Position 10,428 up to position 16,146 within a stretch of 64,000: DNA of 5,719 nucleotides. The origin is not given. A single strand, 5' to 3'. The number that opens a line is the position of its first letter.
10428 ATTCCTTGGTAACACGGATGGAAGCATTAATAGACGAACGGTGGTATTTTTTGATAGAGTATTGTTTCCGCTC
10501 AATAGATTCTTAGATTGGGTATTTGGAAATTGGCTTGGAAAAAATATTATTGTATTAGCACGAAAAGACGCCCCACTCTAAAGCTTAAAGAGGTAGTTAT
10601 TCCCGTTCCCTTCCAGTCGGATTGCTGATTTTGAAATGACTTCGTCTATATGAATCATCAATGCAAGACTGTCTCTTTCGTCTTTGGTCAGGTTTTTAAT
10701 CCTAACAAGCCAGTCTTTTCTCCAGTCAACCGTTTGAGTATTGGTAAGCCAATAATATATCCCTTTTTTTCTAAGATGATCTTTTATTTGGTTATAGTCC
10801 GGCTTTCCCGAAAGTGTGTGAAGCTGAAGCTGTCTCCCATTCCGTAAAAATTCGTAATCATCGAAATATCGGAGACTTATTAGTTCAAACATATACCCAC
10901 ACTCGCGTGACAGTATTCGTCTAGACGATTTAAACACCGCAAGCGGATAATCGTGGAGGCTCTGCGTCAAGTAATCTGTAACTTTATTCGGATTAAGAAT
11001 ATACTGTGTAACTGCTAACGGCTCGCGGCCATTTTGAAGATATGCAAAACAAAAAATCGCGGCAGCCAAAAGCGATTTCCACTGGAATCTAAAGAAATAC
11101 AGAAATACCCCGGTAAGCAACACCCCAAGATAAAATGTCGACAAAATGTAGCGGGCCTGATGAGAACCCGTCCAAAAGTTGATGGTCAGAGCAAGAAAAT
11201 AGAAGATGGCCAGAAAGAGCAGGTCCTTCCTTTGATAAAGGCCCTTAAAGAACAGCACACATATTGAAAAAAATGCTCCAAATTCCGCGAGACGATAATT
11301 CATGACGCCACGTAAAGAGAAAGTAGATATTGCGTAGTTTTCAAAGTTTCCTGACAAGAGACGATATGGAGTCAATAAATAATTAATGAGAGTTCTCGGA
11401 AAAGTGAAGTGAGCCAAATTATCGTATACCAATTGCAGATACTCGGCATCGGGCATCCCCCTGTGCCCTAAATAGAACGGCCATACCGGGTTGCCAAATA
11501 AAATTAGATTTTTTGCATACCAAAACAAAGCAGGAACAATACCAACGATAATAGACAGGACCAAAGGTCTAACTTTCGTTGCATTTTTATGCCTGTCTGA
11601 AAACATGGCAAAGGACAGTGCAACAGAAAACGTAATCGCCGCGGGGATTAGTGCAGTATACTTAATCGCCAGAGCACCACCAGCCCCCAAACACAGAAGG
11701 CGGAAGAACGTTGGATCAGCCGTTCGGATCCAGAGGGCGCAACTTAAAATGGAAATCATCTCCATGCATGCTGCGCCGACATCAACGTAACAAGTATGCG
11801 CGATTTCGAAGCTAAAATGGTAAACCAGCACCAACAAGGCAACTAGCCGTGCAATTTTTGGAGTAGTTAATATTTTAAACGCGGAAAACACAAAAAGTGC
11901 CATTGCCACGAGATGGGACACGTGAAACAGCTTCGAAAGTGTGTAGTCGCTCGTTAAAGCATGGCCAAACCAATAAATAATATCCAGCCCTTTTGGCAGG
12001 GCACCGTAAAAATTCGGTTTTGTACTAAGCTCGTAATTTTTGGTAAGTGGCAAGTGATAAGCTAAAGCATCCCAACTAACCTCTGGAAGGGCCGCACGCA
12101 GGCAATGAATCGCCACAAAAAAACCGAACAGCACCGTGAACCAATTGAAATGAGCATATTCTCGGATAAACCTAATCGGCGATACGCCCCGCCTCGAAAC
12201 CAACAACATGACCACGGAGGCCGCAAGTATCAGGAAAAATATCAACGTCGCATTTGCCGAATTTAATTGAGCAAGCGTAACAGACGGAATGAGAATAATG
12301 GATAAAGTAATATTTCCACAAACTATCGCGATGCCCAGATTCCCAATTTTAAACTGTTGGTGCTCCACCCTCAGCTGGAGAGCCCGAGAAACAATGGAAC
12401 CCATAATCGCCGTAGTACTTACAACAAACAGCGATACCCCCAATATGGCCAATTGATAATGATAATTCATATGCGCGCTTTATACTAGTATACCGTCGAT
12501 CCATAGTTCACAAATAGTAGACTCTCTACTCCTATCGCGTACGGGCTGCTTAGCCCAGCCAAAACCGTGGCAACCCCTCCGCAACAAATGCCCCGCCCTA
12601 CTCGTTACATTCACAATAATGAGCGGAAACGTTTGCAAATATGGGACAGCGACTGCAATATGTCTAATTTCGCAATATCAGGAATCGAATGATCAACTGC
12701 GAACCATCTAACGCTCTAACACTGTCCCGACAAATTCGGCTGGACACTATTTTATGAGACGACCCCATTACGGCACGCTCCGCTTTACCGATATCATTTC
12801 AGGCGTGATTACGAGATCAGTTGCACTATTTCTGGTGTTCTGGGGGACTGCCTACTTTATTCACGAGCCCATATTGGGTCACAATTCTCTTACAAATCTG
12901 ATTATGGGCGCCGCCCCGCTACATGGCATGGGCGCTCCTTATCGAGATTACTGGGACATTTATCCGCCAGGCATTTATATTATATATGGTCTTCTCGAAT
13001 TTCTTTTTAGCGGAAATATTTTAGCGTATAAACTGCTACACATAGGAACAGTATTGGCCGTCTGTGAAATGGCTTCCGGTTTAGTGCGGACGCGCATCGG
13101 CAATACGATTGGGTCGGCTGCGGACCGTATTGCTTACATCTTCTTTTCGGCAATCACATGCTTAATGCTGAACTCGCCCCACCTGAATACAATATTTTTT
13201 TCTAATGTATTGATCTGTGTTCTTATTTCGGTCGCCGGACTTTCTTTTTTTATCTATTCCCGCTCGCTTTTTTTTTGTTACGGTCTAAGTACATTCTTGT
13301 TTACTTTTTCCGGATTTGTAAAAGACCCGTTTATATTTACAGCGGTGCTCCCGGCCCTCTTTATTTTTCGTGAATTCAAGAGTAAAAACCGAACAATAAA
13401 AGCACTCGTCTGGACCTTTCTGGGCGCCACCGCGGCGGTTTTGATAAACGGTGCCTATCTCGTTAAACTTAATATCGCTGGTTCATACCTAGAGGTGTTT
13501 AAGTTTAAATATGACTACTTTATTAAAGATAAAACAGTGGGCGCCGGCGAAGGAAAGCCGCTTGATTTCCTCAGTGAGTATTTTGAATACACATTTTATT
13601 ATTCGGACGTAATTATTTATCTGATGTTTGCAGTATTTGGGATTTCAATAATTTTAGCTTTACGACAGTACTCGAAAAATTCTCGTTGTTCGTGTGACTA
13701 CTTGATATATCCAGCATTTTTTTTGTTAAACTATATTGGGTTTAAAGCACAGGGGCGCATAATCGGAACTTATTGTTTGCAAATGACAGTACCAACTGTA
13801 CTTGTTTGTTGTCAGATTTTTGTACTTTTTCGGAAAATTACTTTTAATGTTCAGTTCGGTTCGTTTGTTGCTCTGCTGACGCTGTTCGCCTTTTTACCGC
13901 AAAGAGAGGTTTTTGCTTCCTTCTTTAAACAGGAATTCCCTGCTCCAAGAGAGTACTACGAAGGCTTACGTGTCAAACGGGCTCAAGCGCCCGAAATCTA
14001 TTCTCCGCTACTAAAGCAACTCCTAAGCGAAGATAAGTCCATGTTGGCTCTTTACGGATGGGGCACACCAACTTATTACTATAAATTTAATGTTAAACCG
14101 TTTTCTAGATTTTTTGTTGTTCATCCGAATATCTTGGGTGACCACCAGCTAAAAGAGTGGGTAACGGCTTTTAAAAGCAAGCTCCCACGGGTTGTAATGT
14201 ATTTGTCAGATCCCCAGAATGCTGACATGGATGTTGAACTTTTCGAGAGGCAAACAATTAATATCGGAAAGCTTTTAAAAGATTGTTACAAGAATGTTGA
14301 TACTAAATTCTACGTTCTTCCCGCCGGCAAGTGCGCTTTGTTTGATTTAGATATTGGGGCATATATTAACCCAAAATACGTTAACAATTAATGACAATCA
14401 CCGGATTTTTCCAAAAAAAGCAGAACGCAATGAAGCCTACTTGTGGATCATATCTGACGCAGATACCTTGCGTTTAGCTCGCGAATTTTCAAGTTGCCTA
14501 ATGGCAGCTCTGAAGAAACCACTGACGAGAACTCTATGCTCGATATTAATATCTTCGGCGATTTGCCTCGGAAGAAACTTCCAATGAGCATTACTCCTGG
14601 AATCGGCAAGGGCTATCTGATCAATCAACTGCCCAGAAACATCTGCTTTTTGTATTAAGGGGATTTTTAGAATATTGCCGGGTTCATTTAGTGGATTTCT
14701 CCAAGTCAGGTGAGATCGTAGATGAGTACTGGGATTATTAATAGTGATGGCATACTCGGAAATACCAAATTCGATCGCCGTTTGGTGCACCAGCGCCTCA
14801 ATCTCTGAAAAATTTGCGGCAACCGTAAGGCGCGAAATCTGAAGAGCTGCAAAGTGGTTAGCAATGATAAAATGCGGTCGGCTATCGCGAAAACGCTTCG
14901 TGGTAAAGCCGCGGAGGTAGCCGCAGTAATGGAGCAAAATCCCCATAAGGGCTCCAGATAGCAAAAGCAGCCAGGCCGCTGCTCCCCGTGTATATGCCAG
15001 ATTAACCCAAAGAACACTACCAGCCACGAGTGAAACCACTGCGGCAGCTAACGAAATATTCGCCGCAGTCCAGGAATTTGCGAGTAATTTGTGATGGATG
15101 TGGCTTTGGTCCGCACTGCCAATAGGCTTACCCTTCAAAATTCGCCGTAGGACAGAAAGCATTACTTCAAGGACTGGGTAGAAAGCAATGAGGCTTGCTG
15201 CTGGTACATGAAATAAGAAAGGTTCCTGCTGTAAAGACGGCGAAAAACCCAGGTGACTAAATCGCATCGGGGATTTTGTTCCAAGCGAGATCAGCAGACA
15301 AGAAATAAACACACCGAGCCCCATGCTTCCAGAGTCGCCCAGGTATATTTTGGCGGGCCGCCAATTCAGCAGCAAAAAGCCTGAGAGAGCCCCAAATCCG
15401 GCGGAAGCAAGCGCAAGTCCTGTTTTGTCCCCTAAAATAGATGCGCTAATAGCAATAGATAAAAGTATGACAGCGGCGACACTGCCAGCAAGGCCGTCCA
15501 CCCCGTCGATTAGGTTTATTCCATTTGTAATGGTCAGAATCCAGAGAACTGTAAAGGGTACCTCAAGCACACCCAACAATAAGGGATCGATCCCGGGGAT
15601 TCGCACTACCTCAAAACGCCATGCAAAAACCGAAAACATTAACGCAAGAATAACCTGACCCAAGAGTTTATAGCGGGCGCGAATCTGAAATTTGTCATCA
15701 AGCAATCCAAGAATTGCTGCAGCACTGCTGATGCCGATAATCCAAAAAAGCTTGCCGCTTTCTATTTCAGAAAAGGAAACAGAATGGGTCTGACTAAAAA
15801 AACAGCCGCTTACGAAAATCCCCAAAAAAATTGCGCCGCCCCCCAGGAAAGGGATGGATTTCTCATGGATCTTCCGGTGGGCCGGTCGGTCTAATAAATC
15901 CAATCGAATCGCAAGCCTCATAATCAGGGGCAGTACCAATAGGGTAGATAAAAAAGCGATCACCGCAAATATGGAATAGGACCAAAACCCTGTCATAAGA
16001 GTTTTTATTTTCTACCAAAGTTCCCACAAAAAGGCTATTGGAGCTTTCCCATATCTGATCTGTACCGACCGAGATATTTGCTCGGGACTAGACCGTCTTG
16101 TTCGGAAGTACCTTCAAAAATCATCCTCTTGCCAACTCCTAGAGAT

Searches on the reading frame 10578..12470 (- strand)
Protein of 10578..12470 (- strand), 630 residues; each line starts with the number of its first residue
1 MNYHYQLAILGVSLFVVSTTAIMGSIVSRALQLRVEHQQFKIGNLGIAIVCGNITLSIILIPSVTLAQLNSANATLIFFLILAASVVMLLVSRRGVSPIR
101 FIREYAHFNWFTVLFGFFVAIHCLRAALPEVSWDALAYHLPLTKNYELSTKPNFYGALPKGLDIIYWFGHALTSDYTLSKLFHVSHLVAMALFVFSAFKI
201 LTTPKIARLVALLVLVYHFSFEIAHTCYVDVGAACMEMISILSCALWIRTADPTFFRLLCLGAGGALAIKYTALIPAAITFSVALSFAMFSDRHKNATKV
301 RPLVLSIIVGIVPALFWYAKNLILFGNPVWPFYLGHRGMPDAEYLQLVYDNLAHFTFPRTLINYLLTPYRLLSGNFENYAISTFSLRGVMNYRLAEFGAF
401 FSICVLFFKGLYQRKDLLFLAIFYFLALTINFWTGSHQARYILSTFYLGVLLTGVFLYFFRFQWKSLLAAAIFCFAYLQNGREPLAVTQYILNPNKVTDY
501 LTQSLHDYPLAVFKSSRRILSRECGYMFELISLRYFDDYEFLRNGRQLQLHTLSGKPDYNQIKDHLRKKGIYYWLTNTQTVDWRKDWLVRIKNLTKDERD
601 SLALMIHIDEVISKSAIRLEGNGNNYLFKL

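Call 4: search_protein_families(library=pfam, proteins=[window:10578-12470:-], max_evalue=0.01)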
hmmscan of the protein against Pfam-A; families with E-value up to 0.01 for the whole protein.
window:10578-12470:- (630 aa): 0 families

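Call 10: search_protein_families(library=pfam, proteins=[window:10578-12470:-], max_evalue=10)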
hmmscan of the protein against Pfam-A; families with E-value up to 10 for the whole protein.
window:10578-12470:- (630 aa): 0 families

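Call 11: search_protein_families(library=ncbifam, proteins=[window:10578-12470:-], max_evalue=1)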
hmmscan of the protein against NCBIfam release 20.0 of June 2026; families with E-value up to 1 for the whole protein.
window:10578-12470:- (630 aa): 1 family
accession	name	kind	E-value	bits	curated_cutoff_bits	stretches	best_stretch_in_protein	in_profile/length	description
NF047510.1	LIC_10190_fam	subfamily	6.2e-09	35.1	100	2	172-443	159-423/424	LIC_10190 family membrane protein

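Call 63: search_solved_structures(query=window:10578-12470:-, max_evalue=10)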
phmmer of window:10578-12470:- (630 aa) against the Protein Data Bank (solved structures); distinct sequences matched with E-value up to 10: 0.

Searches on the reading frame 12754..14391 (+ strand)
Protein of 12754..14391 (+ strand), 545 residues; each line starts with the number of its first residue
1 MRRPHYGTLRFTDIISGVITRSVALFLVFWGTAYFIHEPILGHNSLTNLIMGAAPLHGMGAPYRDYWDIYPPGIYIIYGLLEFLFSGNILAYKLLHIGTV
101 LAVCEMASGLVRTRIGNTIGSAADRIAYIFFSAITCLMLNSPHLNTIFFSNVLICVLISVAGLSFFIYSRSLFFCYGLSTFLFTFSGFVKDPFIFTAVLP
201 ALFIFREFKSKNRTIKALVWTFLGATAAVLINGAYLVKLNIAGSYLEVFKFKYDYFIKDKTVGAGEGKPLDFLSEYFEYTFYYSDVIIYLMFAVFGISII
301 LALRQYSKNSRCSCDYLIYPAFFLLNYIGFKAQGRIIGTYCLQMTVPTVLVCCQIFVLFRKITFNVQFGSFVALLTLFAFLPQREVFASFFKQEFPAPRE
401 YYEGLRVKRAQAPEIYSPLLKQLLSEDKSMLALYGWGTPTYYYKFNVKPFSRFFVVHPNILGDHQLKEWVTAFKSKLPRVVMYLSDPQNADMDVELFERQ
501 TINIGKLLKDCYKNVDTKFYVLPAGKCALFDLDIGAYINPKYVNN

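Call 4: search_protein_families(library=pfam, proteins=[window:12754-14391:+], max_evalue=0.01)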
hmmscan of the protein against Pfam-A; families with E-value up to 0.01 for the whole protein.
window:12754-14391:+ (545 aa): 0 families

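Call 10: search_protein_families(library=pfam, proteins=[window:12754-14391:+], max_evalue=10)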
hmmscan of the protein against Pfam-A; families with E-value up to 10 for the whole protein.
window:12754-14391:+ (545 aa): 0 families

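Call 11: search_protein_families(library=ncbifam, proteins=[window:12754-14391:+], max_evalue=1)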
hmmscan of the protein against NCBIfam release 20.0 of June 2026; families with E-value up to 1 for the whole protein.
window:12754-14391:+ (545 aa): 0 families

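Call 64: search_solved_structures(query=window:12754-14391:+, max_evalue=10)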
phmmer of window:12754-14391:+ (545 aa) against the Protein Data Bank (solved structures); distinct sequences matched with E-value up to 10: 1.
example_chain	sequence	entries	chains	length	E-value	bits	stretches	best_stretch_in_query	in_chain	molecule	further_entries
6o6q_A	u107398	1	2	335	0.37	12.5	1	423-469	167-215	Casein kinase 2 catalytic subunit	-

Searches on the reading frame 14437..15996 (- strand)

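Call 4: search_protein_families(library=pfam, proteins=[window:14437-15996:-], max_evalue=0.01)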
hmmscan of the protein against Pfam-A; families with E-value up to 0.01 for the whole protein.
window:14437-15996:- (519 aa): 1 family
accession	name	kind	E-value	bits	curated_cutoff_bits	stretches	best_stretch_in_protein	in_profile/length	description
PF00953.26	Glycos_transf_4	-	3.2e-32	112.2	27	1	86-238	4-159/160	Glycosyl transferase family 4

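Call 60: search_protein_families(library=ncbifam, proteins=[window:14437-15996:-], max_evalue=0.00001)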
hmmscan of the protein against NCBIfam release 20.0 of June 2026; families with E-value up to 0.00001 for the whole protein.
window:14437-15996:- (519 aa): 3 families
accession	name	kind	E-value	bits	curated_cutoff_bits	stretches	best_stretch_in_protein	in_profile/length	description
TIGR02380.1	ECA_wecA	exception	1.6e-28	99.9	326.05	1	12-327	5-303/346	UDP-N-acetylglucosamine--undecaprenyl-phosphate N-acetylglucosaminephosphotransferase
NF053644.1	MraY_archaea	equivalog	5.8e-19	68.6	450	1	107-229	150-266/340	pseudomurein biosynthesis MraY family phospho-N-acetylmuramoyl-pentapeptide-transferase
TIGR00445.1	mraY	equivalog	3e-16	59.8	192.05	1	36-236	23-243/321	phospho-N-acetylmuramoyl-pentapeptide-transferase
